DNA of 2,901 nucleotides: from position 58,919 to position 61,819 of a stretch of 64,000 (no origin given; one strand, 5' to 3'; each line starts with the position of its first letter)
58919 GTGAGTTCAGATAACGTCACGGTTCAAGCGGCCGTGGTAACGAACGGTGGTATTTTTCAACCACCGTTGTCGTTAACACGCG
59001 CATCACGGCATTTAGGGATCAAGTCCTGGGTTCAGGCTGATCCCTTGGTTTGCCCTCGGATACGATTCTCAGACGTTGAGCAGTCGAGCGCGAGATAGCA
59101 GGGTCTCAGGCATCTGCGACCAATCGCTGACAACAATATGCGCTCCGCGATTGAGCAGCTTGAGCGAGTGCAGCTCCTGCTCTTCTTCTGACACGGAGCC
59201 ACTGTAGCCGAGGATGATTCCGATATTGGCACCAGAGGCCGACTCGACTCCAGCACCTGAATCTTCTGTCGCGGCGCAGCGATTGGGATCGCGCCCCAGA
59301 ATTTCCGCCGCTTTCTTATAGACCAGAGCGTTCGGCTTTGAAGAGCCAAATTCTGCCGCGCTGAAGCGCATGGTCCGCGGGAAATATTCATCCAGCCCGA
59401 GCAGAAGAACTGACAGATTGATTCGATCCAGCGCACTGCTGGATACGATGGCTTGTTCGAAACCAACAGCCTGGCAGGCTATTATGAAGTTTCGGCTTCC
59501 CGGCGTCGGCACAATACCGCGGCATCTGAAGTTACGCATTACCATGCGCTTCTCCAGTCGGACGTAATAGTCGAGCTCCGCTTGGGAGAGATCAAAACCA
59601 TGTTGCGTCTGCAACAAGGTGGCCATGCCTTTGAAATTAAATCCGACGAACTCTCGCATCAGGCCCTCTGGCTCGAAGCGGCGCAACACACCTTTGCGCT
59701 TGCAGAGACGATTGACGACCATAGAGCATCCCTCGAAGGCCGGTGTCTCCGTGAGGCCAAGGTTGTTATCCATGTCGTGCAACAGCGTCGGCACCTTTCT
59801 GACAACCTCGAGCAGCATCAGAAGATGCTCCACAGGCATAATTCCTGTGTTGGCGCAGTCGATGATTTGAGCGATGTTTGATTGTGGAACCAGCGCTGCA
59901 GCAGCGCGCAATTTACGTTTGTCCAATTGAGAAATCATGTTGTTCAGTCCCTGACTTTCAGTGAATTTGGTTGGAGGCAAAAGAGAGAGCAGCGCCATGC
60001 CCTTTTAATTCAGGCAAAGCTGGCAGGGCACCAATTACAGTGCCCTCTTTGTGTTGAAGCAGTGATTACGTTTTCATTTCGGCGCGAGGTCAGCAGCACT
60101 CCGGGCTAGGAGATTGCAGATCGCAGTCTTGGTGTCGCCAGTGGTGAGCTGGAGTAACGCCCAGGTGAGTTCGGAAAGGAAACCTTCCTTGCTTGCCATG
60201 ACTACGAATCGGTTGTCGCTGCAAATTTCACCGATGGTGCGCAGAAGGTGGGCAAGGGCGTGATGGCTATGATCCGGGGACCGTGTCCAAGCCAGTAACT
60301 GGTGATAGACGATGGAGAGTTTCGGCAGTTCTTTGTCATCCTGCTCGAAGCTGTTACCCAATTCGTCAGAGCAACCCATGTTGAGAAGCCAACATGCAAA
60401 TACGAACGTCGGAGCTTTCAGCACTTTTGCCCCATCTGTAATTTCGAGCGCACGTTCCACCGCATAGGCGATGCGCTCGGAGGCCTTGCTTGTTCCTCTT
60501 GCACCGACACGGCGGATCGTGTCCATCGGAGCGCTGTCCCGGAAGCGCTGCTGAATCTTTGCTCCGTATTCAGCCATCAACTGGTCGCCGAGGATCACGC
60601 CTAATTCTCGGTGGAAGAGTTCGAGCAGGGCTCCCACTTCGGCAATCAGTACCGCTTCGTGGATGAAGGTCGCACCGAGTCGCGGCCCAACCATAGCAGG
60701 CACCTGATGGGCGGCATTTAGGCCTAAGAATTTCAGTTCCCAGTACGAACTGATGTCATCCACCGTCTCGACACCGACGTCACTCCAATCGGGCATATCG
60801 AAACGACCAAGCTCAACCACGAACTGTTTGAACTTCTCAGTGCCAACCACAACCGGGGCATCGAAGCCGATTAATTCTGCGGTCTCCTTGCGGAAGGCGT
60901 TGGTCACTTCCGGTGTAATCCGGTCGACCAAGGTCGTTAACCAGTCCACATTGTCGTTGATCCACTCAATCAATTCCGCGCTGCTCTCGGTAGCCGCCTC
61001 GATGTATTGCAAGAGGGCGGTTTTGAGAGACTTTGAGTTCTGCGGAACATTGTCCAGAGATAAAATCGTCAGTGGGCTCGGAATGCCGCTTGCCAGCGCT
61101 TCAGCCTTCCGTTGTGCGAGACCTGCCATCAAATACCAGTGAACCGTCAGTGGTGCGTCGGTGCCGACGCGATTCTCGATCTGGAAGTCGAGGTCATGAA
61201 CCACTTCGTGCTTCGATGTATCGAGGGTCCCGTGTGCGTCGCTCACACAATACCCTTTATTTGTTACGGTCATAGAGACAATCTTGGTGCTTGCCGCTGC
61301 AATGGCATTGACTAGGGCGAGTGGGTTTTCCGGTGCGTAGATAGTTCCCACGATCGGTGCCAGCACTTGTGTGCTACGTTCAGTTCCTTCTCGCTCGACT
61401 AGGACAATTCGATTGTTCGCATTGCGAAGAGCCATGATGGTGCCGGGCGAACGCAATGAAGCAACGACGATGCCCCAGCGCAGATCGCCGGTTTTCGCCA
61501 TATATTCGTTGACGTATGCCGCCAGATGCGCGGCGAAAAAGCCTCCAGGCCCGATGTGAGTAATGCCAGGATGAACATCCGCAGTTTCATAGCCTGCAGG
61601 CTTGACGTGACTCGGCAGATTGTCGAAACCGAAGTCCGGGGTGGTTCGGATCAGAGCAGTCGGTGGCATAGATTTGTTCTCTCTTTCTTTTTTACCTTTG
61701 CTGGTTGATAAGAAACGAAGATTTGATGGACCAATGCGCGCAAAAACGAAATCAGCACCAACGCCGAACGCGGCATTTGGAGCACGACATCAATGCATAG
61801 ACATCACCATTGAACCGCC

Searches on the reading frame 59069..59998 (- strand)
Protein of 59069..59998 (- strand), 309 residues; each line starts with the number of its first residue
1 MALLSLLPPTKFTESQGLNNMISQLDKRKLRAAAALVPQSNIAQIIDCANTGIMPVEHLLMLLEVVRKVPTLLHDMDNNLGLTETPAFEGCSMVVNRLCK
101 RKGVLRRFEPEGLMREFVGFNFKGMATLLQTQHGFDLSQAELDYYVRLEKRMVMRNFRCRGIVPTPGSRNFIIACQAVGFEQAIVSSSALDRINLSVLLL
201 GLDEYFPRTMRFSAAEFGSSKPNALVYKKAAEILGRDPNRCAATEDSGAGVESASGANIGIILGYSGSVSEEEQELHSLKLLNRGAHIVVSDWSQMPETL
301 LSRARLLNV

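Call 80: search_protein_families(library=pfam, proteins=[window:59069-59998:-], max_evalue=0.0001)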
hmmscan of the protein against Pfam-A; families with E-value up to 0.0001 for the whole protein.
window:59069-59998:- (309 aa): 2 families
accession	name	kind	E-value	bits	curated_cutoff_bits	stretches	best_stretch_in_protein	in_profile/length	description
PF13419.12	HAD_2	-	1.6e-09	38.6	23.8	1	151-262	68-176/178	Haloacid dehalogenase-like hydrolase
PF00702.32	Hydrolase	-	1.5e-08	35.7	26.4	1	157-257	92-190/191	haloacid dehalogenase-like hydrolase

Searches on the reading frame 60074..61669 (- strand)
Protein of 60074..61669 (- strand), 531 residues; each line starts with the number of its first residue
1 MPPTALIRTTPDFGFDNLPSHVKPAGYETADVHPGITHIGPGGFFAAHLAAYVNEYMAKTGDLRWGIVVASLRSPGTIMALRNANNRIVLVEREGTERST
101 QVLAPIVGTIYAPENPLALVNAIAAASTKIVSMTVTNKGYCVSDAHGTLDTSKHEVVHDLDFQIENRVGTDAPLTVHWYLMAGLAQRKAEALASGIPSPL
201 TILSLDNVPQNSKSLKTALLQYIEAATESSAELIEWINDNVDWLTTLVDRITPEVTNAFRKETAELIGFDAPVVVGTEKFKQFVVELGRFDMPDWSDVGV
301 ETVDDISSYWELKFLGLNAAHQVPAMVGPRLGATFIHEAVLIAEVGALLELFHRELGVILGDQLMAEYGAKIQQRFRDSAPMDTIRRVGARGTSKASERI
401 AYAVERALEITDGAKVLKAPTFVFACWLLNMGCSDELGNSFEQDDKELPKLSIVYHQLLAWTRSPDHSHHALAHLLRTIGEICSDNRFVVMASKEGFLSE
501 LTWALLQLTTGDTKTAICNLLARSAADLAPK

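Call 80: search_protein_families(library=pfam, proteins=[window:60074-61669:-], max_evalue=0.0001)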
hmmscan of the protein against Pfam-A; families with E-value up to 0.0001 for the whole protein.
window:60074-61669:- (531 aa): 2 families
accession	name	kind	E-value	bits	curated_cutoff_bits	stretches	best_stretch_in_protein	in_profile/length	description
PF01232.29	Mannitol_dh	-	4.2e-22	79.6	27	1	35-290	2-190/199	Mannitol dehydrogenase Rossmann domain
PF08125.19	Mannitol_dh_C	-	2.6e-13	50.4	30.7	1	305-451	1-148/190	Mannitol dehydrogenase C-terminal domain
